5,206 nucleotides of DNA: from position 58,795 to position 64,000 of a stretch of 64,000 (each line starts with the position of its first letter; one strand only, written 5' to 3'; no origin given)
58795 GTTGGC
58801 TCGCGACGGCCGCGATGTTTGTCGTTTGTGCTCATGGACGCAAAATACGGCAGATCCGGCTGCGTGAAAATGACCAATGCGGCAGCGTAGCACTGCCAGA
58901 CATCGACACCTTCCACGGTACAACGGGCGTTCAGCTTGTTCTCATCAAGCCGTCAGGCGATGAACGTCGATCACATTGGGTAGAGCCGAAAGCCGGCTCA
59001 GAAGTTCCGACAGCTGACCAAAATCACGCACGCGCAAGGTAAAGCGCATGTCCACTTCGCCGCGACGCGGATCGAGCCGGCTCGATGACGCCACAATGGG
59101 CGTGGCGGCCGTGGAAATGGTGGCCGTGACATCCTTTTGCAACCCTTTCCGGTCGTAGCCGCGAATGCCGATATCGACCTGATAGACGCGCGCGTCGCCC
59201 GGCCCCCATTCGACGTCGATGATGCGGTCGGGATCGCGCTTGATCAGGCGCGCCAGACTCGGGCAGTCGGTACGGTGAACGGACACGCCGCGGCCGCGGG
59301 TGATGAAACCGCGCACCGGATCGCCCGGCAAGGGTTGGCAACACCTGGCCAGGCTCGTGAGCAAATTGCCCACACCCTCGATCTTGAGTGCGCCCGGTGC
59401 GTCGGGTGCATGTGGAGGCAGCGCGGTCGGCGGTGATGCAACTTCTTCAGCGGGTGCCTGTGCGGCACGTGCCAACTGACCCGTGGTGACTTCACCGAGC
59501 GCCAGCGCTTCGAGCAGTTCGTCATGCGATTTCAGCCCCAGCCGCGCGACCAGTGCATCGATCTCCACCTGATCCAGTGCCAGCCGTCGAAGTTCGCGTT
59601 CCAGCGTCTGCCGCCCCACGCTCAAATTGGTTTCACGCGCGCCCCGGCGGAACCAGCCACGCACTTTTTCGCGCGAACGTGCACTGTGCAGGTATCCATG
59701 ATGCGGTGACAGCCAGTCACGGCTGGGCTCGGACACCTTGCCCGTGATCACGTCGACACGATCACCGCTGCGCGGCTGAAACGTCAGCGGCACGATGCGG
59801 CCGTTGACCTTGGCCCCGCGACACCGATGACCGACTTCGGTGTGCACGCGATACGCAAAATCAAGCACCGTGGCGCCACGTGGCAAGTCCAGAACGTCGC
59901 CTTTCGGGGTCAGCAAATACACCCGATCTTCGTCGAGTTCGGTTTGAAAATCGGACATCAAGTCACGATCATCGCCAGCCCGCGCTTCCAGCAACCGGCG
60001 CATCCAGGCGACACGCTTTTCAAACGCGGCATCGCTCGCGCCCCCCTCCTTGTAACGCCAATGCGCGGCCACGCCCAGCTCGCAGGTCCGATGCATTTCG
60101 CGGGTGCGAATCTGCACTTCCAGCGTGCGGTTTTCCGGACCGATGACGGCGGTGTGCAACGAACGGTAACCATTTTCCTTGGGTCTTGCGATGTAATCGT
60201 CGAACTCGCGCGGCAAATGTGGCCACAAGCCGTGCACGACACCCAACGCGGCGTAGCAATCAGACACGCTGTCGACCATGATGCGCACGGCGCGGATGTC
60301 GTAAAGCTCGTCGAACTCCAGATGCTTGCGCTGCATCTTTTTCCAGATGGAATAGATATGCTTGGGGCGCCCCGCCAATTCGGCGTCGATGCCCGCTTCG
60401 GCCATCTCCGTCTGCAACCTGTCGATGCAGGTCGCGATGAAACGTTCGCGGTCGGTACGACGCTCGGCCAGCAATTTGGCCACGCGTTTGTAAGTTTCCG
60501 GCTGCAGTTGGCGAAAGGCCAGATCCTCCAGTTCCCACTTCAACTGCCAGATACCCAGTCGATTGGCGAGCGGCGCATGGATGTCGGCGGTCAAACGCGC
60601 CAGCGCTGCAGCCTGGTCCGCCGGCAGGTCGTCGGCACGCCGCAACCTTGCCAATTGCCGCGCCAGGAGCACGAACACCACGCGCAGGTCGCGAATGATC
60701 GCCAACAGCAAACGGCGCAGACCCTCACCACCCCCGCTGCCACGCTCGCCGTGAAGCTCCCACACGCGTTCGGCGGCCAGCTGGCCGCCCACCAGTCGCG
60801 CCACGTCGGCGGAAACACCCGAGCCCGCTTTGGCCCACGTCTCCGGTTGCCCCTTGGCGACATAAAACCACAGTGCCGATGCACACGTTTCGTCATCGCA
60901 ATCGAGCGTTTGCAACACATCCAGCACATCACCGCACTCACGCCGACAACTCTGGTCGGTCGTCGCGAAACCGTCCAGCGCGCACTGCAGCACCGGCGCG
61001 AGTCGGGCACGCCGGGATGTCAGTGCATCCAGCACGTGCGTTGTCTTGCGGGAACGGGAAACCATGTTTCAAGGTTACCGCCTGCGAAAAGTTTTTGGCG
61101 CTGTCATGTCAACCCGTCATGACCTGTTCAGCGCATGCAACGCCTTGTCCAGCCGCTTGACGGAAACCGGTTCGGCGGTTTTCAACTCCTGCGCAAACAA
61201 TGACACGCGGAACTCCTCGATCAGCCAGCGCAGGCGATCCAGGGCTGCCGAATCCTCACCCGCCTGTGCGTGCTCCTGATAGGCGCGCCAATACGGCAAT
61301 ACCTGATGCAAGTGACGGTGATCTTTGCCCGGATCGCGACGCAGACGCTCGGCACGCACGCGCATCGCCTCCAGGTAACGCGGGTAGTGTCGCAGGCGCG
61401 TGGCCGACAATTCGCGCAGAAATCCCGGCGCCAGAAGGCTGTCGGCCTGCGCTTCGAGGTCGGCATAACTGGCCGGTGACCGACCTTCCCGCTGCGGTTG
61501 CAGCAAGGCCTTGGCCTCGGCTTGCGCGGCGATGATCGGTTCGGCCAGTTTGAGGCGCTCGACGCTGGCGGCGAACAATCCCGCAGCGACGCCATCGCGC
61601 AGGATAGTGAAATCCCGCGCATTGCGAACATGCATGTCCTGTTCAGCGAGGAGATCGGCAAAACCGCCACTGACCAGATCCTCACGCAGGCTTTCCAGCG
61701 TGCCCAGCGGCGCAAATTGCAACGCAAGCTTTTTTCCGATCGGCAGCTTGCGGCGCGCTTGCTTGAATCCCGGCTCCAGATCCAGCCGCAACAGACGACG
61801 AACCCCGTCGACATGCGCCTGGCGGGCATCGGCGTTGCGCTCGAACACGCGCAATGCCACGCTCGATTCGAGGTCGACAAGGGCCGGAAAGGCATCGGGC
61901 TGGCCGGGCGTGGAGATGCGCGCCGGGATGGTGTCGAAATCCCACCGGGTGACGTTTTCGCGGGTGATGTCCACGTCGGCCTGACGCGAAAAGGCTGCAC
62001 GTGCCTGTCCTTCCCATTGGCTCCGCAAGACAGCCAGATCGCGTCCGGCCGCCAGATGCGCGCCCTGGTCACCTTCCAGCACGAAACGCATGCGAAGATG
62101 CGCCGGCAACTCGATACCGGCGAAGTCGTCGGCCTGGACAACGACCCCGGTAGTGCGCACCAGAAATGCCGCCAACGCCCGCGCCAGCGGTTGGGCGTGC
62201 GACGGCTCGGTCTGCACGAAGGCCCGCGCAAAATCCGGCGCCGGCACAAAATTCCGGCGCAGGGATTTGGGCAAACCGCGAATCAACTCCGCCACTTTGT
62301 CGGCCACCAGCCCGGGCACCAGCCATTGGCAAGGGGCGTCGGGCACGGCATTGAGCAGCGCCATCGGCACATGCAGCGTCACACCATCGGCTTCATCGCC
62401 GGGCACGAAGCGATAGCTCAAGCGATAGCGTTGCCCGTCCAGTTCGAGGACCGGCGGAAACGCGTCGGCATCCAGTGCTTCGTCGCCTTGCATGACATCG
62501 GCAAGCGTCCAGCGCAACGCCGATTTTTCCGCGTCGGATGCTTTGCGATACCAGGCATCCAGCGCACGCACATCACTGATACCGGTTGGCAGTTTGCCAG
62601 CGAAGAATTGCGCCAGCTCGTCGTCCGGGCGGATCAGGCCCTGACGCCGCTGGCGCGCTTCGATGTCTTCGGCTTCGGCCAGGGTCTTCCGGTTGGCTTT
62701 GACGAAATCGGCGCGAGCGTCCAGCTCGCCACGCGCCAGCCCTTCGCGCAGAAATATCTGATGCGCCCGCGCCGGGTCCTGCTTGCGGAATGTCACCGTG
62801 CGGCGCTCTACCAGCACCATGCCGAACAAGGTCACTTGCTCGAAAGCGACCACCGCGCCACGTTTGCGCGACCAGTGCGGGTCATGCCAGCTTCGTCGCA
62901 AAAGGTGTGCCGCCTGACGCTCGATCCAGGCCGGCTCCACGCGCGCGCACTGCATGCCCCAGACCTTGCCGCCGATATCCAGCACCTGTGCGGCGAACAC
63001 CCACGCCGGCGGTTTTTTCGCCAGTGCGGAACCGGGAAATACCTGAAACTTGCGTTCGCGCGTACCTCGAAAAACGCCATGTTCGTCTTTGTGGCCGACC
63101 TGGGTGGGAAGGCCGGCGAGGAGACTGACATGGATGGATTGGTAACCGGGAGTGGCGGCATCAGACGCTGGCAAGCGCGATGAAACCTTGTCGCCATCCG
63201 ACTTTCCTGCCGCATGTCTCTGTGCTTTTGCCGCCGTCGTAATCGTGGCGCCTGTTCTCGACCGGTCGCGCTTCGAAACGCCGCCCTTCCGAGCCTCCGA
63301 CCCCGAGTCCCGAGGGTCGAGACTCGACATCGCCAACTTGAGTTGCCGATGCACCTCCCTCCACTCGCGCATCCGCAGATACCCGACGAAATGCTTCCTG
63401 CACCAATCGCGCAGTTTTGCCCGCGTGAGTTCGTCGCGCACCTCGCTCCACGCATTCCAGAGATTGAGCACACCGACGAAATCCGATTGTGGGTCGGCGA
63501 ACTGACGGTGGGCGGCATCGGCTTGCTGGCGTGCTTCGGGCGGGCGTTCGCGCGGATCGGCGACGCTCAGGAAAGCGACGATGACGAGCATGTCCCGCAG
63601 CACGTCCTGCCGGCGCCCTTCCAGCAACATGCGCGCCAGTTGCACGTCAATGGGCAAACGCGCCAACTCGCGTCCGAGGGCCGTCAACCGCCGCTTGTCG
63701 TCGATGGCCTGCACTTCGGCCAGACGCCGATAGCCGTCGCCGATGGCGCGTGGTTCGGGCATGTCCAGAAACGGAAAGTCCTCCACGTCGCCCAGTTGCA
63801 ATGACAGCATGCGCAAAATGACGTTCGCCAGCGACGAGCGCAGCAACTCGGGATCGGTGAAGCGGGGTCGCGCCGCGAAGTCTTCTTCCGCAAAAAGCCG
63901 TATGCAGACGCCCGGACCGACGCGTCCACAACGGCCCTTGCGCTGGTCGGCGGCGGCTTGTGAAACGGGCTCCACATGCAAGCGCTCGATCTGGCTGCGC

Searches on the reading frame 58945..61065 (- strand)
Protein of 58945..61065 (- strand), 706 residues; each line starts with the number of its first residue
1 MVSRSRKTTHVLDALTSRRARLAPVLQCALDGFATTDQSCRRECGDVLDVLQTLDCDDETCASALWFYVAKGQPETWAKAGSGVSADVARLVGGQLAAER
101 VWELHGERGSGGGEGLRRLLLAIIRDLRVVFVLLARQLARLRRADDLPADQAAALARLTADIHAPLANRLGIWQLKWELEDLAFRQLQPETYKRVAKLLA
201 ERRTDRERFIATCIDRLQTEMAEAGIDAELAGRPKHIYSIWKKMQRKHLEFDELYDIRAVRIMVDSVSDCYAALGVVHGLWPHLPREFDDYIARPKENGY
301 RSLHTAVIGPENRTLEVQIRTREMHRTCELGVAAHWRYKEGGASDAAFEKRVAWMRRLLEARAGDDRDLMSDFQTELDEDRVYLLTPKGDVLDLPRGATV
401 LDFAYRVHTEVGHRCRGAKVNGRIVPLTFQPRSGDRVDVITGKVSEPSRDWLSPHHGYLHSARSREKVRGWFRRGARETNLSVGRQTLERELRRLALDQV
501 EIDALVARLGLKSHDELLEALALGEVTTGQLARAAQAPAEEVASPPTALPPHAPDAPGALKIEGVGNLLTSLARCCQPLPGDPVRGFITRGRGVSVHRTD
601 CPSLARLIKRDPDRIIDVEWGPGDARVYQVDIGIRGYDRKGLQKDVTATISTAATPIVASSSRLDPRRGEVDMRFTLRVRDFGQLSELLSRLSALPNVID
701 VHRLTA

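Call 15: search_protein_families(library=pfam, proteins=[window:58945-61065:-], max_evalue=0.001)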
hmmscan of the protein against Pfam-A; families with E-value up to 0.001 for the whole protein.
window:58945-61065:- (706 aa): 5 families
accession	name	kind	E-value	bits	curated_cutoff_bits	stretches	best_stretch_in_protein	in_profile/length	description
PF04607.23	RelA_SpoT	-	1.7e-43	147.9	27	1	232-342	1-112/113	Region found in RelA / SpoT proteins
PF13328.12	HD_4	-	9.7e-24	84.3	27.2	1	36-173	16-156/156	HD domain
PF02824.27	TGS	-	5e-19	68.5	22.2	1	383-441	2-60/60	TGS domain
PF13291.12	ACT_4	-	8.2e-15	55.7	27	1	626-703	3-80/80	ACT domain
PF19296.4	RelA_AH_RIS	-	6.1e-06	26.9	23.8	0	465-539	10-86/185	RelA/SpoT, AH and RIS domains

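Call 60: find_homologous_proteins(query=window:58945-61065:-, max_evalue=1e-50)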
Query window:58945-61065:- (706 aa): 8000 proteins with E <= 1e-50 among 8000 candidates; the best 120 are listed.
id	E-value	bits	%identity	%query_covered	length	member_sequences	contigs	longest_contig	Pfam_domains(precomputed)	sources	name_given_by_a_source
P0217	0.0e+0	1259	79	100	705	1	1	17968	PF04607.24,PF13328.13,PF19296.6,PF02824.28,PF13291.13,PF28438.1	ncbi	-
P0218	0.0e+0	1248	79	100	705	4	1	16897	PF04607.24,PF13328.13,PF19296.6,PF02824.28,PF13291.13,PF28438.1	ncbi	-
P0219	0.0e+0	1241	79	100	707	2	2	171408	PF04607.24,PF13328.13,PF19296.6,PF02824.28,PF13291.13,PF28438.1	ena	-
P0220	0.0e+0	1239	78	100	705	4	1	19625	PF04607.24,PF13328.13,PF19296.6,PF02824.28,PF13291.13,PF28438.1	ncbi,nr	ncbi:MAG TPA: bifunctional (p)ppGpp synthetase/guanosine-3',5'-bis(diphosphate) 3'-pyrophosphohydrol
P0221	0.0e+0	1223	77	100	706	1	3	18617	PF04607.24,PF13328.13,PF19296.6,PF02824.28,PF13291.13,PF28438.1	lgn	-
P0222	0.0e+0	1221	77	100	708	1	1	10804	PF04607.24,PF13328.13,PF19296.6,PF02824.28,PF13291.13,PF28438.1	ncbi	-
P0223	0.0e+0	1212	76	100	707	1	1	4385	PF04607.24,PF13328.13,PF19296.6,PF02824.28,PF13291.13,PF28438.1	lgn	-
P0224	0.0e+0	1199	75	100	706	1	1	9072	PF04607.24,PF13328.13,PF19296.6,PF02824.28,PF13291.13,PF28438.1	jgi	jgi:GTP pyrophosphokinase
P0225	0.0e+0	1143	73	100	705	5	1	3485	PF04607.24,PF13328.13,PF19296.6,PF02824.28,PF13291.13,PF28438.1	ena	-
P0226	0.0e+0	1109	70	100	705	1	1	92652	PF04607.24,PF13328.13,PF19296.6,PF02824.28,PF13291.13,PF28438.1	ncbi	ncbi:MAG TPA: bifunctional (p)ppGpp synthetase/guanosine-3',5'-bis(diphosphate) 3'-pyrophosphohydrol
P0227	0.0e+0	1103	70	100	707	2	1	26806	PF04607.24,PF13328.13,PF19296.6,PF02824.28,PF13291.13,PF28438.1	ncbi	-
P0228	0.0e+0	1092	71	98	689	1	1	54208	PF04607.24,PF13328.13,PF19296.6,PF02824.28,PF13291.13,PF28438.1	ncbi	ncbi:MAG TPA: bifunctional (p)ppGpp synthetase/guanosine-3',5'-bis(diphosphate) 3'-pyrophosphohydrol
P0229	0.0e+0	1058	70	96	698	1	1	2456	PF04607.24,PF13328.13,PF19296.6,PF02824.28,PF13291.13,PF28438.1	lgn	-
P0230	0.0e+0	1056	70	97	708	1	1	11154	PF04607.24,PF13328.13,PF19296.6,PF02824.28,PF13291.13,PF28438.1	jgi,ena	-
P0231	0.0e+0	1056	70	97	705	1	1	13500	PF04607.24,PF13328.13,PF19296.6,PF02824.28,PF13291.13,PF28438.1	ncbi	-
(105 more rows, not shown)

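Call 61: find_encoding_contigs(protein=P0219, flank=10000, max_places=2)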
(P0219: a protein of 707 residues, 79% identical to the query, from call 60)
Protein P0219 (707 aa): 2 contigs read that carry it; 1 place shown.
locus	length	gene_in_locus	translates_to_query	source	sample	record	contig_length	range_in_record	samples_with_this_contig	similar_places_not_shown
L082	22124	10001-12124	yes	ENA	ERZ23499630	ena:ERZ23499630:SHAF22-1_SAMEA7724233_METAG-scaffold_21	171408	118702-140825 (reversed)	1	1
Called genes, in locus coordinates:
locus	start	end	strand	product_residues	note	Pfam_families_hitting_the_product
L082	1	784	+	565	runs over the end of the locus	PF00324:AA_permease, PF13520:AA_permease_2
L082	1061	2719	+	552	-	PF00756:Esterase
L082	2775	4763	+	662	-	PF01433:Peptidase_M1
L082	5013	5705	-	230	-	-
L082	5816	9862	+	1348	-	PF00270:DEAD (weak), PF00271:Helicase_C, PF21010:HA2_C, PF07717:OB_NTP_bind, PF11898:DUF3418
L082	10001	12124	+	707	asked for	PF13328:HD_4, PF04607:RelA_SpoT, PF02824:TGS, PF19296:RelA_AH, PF28438:RelA_RIS, PF13291:ACT_4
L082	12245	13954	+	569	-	PF13428:TPR_14 (faint), PF07719:TPR_2 (faint), PF14559:TPR_19 (faint)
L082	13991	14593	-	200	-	PF01812:5-FTHF_cyc-lig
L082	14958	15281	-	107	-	PF05164:ZapA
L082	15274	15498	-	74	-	-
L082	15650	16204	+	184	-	PF03695:UPF0149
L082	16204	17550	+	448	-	PF05195:AMP_N, PF00557:Peptidase_M24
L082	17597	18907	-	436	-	PF21216:PepQ_N, PF00557:Peptidase_M24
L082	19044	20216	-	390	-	PF04055:Radical_SAM, PF06969:HemN_C (weak)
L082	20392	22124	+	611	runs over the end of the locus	PF07715:Plug, PF00593:TonB_dep_Rec_b-barrel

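Call 62: find_encoding_contigs(protein=P0217, flank=10000, max_places=2)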
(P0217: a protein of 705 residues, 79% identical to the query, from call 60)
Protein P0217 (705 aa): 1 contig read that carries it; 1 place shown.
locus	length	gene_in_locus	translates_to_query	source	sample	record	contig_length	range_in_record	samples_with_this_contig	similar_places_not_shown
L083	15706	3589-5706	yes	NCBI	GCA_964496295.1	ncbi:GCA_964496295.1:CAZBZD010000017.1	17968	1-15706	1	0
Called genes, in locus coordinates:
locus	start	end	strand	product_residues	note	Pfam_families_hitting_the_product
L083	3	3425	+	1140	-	?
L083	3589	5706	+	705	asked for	PF13328:HD_4, PF04607:RelA_SpoT, PF02824:TGS, PF19296:RelA_AH, PF28438:RelA_RIS, PF13291:ACT_4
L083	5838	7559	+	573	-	PF07719:TPR_2 (faint), PF13428:TPR_14 (faint), PF14559:TPR_19 (faint), PF00515:TPR_1 (faint)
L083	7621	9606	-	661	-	PF00535:Glycos_transf_2, PF10111:Glyco_tranf_2_2, PF13641:Glyco_tranf_2_3, PF13692:Glyco_trans_1_4, PF13524:Glyco_trans_1_2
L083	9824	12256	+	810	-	PF14814:UB2H, PF00912:Transgly, PF00905:Transpeptidase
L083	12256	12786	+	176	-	PF07719:TPR_2 (faint), PF13428:TPR_14 (faint), PF13432:TPR_16 (weak)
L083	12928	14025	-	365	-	PF08331:QueG_DUF1730, PF13484:Fer4_16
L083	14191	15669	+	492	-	PF03853:YjeF_N, PF01256:Carb_kinase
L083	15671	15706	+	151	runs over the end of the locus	PF02367:TsaE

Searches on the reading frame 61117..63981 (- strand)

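Call 12: search_protein_families(library=pfam, proteins=[window:61117-63981:-], max_evalue=0.001)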
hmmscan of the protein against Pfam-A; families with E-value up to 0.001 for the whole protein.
window:61117-63981:- (954 aa): 4 families
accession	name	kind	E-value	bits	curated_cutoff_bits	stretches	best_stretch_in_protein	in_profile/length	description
PF11898.13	DUF3418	-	3.9e-178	594.2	25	1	373-949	1-581/582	Domain of unknown function (DUF3418)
PF07717.22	OB_NTP_bind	-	1.7e-08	34.9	29.5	1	283-358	1-81/83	Oligonucleotide/oligosaccharide-binding (OB)-fold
PF21010.2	HA2_C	-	4.7e-08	33.9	21.3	1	112-168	1-74/77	Helicase associated domain (HA2), ratchet-like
PF04408.29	HA2_N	-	0.00077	19.9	21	0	87-111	5-29/29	Helicase associated domain (HA2), winged-helix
